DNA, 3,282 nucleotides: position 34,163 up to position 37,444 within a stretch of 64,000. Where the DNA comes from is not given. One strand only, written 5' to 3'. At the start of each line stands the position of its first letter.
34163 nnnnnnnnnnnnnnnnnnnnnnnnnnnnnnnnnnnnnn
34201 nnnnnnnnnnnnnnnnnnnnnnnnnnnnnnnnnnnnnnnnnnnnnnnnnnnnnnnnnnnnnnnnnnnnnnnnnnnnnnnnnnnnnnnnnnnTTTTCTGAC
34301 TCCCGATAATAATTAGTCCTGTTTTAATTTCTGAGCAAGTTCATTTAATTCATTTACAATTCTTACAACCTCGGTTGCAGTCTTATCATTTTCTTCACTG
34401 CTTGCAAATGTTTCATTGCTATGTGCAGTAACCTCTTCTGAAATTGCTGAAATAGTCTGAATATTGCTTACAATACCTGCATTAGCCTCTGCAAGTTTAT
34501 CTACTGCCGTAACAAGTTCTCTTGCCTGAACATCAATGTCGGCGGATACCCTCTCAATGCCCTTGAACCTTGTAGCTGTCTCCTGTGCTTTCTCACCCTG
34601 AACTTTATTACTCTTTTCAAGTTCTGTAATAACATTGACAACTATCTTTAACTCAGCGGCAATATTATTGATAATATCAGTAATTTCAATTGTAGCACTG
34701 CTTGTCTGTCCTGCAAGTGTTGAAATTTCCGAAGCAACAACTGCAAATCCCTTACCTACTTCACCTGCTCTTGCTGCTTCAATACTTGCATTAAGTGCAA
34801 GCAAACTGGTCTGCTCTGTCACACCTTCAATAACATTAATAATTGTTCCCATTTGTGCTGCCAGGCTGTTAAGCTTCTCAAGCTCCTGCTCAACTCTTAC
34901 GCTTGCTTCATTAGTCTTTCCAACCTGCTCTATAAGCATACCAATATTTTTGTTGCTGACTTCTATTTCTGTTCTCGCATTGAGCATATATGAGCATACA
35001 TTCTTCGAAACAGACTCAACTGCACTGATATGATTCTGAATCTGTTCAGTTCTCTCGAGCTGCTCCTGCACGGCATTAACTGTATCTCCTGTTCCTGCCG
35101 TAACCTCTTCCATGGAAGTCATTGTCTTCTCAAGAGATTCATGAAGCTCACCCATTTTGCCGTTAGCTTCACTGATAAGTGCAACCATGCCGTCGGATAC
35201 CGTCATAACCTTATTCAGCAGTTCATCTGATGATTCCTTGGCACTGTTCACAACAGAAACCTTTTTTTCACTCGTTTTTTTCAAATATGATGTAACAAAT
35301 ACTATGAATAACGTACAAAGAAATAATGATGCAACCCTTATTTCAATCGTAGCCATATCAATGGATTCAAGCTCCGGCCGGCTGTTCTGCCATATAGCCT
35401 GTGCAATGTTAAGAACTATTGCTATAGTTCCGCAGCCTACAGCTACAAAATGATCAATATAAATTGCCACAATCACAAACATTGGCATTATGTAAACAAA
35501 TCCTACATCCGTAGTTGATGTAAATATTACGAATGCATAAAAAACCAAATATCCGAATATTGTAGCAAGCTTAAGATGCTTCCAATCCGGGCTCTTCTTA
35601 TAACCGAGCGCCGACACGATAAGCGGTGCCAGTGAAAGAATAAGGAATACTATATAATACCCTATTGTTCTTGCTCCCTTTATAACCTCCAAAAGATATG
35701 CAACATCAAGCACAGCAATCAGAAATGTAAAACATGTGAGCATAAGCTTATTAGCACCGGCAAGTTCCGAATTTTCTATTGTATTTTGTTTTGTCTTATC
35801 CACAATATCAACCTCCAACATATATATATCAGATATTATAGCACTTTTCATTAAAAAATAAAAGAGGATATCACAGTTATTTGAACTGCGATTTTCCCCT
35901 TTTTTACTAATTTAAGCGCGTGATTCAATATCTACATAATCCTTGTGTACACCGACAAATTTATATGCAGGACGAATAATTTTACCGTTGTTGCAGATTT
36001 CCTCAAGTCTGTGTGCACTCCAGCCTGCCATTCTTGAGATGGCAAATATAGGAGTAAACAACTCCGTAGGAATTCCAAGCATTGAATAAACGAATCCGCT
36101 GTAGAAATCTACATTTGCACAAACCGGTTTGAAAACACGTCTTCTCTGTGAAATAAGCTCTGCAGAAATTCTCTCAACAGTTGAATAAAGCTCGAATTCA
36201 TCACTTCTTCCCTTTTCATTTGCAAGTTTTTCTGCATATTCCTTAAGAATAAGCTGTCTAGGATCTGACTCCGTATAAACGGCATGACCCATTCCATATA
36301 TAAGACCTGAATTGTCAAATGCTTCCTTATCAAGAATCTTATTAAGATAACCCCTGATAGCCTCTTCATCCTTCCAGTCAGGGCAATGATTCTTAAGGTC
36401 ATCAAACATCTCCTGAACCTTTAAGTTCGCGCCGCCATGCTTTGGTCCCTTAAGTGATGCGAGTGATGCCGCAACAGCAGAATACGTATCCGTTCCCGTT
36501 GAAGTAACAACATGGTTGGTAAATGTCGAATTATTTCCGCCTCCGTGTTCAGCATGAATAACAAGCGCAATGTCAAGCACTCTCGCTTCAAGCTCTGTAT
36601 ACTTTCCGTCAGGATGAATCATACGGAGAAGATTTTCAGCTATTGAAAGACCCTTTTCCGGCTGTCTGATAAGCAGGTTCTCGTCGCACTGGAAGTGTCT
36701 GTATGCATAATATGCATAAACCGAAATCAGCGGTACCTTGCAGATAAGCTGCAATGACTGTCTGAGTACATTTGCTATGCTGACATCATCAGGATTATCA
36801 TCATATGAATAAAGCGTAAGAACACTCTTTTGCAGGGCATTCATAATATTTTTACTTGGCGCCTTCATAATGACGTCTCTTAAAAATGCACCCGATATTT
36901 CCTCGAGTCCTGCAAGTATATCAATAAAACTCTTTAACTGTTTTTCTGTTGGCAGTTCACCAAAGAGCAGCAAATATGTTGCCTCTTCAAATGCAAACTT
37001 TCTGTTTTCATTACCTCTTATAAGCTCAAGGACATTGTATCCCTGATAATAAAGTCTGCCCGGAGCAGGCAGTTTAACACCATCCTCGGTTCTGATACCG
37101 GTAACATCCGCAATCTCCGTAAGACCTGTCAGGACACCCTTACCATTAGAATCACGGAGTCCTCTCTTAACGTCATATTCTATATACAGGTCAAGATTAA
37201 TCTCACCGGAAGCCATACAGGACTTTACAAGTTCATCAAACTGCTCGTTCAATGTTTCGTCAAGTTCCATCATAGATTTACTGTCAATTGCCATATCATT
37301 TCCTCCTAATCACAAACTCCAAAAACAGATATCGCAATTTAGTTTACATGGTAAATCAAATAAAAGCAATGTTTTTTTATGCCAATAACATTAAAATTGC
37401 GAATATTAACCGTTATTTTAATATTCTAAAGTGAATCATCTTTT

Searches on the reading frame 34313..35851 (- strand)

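Call 73: search_protein_families(library=pfam, proteins=[window:34313-35851:-], max_evalue=0.00001)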
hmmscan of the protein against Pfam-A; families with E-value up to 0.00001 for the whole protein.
window:34313-35851:- (512 aa): 1 family
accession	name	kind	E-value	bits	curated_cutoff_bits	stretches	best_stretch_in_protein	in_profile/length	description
PF00015.26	MCPsignal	-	2.5e-28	99.5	34.6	1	319-470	20-171/172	Methyl-accepting chemotaxis protein (MCP) signalling domain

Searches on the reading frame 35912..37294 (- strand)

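Call 73: search_protein_families(library=pfam, proteins=[window:35912-37294:-], max_evalue=0.00001)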
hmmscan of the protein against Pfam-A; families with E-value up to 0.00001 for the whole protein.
window:35912-37294:- (460 aa): 1 family
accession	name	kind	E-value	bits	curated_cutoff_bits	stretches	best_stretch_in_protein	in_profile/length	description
PF00285.26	Citrate_synt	-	2.5e-114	382.5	27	1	52-443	3-357/357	Citrate synthase, C-terminal domain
